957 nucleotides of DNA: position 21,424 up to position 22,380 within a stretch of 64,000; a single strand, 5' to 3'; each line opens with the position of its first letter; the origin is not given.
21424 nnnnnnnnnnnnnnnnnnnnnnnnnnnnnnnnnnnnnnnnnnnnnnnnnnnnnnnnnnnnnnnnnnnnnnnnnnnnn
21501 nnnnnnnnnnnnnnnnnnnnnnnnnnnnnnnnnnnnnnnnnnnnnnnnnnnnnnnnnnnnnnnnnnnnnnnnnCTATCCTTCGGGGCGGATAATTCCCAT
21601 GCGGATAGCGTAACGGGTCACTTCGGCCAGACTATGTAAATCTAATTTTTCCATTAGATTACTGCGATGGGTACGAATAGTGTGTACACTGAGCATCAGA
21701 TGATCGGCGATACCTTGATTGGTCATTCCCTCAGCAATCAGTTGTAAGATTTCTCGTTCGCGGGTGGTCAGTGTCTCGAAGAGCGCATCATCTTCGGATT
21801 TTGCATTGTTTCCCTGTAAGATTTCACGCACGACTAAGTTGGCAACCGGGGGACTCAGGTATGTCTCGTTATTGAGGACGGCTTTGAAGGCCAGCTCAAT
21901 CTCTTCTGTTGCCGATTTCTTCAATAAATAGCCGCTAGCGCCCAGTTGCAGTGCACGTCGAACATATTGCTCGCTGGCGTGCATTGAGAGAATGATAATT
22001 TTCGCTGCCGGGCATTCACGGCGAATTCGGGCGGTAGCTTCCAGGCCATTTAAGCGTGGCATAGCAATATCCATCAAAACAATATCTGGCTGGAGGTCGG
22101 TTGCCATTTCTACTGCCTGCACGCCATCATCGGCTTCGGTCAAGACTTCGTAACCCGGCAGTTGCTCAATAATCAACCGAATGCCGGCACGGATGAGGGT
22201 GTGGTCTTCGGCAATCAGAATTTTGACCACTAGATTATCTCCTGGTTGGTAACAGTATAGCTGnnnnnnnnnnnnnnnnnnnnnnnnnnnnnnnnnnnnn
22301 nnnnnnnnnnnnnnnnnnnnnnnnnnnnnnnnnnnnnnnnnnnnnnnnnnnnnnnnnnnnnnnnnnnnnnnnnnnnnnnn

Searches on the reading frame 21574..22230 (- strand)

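Call 75: search_protein_families(library=pfam, proteins=[window:21574-22230:-], max_evalue=0.00001)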
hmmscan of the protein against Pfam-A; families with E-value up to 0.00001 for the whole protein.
window:21574-22230:- (218 aa): 2 families
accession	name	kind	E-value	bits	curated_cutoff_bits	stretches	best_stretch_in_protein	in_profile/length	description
PF00072.30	Response_reg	-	6.9e-30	103.9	30.2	1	4-113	1-108/111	Response regulator receiver domain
PF00196.25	GerE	-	6e-20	71.1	23.5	1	153-208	2-57/57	Bacterial regulatory proteins, luxR family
